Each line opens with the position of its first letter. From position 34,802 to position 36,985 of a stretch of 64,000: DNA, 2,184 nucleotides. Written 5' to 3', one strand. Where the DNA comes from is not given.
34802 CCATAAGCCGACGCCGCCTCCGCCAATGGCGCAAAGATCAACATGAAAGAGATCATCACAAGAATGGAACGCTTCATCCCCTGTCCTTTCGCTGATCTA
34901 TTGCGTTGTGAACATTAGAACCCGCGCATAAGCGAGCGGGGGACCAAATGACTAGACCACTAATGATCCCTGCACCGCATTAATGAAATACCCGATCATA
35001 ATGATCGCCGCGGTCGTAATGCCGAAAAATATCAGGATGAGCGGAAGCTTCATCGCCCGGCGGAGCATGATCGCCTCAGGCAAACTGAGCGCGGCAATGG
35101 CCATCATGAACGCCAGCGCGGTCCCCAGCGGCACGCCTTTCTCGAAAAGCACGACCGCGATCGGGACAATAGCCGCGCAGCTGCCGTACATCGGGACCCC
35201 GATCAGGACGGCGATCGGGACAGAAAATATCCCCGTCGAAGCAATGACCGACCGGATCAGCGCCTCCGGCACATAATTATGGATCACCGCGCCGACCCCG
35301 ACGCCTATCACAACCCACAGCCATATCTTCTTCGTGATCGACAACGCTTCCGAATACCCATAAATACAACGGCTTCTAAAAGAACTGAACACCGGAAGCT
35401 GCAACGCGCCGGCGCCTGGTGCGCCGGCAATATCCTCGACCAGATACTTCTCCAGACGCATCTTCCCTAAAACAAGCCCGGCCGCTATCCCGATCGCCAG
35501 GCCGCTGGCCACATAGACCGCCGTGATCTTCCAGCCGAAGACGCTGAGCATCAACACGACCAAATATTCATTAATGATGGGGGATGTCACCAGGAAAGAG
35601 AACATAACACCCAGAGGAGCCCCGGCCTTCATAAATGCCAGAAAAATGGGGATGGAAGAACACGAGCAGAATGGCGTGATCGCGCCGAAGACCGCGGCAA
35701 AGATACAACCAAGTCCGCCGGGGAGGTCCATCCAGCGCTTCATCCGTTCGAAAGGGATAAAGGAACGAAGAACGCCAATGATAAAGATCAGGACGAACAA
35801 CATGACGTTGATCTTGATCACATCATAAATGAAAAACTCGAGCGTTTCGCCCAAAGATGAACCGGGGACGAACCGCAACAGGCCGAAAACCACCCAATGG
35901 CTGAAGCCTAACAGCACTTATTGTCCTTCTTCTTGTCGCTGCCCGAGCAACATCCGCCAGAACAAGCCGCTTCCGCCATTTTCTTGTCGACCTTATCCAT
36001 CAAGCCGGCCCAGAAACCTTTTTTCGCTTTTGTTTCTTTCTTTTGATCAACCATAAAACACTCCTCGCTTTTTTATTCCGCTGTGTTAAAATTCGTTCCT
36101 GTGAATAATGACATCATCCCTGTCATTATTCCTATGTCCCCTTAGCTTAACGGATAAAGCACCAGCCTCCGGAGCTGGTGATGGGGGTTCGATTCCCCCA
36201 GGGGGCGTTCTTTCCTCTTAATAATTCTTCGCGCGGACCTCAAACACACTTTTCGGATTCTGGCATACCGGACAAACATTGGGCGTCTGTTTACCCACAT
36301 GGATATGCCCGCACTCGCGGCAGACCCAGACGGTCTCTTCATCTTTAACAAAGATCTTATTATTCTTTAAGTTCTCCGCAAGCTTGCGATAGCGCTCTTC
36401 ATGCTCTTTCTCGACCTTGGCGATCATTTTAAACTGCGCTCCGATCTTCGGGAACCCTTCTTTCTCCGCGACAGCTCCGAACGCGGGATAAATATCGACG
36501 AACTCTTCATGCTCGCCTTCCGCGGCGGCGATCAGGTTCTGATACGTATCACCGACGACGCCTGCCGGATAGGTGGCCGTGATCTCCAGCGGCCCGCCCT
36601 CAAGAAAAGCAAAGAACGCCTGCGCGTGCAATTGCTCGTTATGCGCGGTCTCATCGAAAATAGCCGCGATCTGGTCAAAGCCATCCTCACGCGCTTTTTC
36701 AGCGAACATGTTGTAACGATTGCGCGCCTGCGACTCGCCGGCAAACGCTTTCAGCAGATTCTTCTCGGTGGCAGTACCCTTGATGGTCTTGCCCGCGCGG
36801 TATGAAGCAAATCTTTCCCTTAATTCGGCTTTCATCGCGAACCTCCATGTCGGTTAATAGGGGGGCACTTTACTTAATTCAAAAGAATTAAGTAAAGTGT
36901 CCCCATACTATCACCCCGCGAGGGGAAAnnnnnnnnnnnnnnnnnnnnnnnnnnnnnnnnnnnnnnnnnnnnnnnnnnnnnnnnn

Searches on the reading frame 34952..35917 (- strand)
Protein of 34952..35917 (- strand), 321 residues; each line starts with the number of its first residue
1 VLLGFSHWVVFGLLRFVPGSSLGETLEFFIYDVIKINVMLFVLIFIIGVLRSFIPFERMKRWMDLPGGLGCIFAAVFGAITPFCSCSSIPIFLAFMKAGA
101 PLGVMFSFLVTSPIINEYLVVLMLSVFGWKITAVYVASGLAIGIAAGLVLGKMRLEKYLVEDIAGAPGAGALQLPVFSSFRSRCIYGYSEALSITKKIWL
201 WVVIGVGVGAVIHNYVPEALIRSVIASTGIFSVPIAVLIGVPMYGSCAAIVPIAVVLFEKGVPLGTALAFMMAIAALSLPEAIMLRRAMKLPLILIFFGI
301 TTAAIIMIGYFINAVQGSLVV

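Call 7: search_protein_families(library=pfam, proteins=[window:34952-35917:-])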
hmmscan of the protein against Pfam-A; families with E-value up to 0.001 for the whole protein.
window:34952-35917:- (321 aa): 1 family
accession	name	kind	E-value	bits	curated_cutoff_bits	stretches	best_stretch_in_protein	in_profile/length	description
PF03773.19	ArsP_1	-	1.1e-60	205.8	32.3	1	22-313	2-293/294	Predicted permease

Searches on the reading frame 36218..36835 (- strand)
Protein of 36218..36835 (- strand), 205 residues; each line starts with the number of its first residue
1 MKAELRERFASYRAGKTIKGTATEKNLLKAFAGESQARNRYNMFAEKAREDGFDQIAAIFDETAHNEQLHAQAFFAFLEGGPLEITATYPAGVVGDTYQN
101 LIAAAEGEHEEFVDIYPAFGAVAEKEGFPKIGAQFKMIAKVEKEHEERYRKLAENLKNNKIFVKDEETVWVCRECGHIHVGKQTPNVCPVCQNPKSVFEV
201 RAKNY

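Call 7: search_protein_families(library=pfam, proteins=[window:36218-36835:-])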
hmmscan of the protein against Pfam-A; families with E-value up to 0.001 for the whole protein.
window:36218-36835:- (205 aa): 4 families
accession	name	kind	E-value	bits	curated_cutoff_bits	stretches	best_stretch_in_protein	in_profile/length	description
PF02915.23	Rubrerythrin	-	4.6e-30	105.2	22.8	1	25-152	1-136/137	Rubrerythrin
PF21349.2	RUBY_RBDX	-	2.9e-11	43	26.5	1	170-199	1-30/30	Rubrerythrin, rubredoxin-like domain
PF00210.30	Ferritin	-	2.9e-05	24.5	24.5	1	25-157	2-140/142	Ferritin-like domain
PF23458.2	DUF7130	-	0.00011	22.4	35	1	146-196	30-81/89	Domain of unknown function (DUF7130)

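Call 14: find_encoding_contigs(protein=window:36218-36835:-, flank=3000, max_places=6)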
Protein window:36218-36835:- (205 aa): 15 contigs read that carry it; 6 places shown.
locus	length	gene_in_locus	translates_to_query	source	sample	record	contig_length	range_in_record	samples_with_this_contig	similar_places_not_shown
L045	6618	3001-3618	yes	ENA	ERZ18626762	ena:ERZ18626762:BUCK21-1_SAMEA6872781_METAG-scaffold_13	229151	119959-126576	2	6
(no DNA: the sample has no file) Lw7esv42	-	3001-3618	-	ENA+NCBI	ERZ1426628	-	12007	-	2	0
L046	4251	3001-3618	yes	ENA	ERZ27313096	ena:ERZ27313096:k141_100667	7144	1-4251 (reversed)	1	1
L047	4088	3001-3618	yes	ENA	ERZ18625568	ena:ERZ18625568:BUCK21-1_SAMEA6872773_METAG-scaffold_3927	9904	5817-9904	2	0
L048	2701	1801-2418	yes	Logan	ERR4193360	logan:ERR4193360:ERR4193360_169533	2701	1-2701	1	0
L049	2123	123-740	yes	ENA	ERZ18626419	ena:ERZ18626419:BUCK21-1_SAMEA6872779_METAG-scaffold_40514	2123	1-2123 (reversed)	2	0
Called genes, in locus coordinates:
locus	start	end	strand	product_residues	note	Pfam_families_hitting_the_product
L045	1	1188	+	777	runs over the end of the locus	PF12450:vWF_A, PF00092:VWA, PF13519:VWA_2, PF13768:VWA_3, PF12034:YfbK_C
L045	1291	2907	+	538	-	PF00005:ABC_tran, PF02463:SMC_N (faint), PF13304:AAA_21 (faint), PF12848:ABC_tran_Xtn, PF00005:ABC_tran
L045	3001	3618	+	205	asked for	PF02915:Rubrerythrin, PF21349:RUBY_RBDX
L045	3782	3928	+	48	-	-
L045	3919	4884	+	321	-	PF03773:ArsP_1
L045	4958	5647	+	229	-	-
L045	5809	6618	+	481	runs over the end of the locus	PF03435:Sacchrp_dh_NADP, PF16653:Sacchrp_dh_C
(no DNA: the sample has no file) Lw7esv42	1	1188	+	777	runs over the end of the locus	PF12450:vWF_A, PF00092:VWA, PF13519:VWA_2, PF13768:VWA_3, PF12034:YfbK_C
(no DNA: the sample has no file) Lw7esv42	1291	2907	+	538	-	PF00005:ABC_tran, PF02463:SMC_N (faint), PF13304:AAA_21 (faint), PF12848:ABC_tran_Xtn, PF00005:ABC_tran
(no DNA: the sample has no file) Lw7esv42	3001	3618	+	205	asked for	PF02915:Rubrerythrin, PF21349:RUBY_RBDX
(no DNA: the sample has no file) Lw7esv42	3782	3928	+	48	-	-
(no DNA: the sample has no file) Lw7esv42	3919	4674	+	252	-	?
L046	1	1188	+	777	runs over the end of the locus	PF12450:vWF_A, PF00092:VWA, PF13519:VWA_2, PF13768:VWA_3, PF12034:YfbK_C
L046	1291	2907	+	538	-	PF00005:ABC_tran, PF02463:SMC_N (faint), PF13304:AAA_21 (faint), PF12848:ABC_tran_Xtn, PF00005:ABC_tran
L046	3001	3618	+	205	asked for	PF02915:Rubrerythrin, PF21349:RUBY_RBDX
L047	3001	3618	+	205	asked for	PF02915:Rubrerythrin, PF21349:RUBY_RBDX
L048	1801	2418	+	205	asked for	PF02915:Rubrerythrin, PF21349:RUBY_RBDX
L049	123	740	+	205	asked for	PF02915:Rubrerythrin, PF21349:RUBY_RBDX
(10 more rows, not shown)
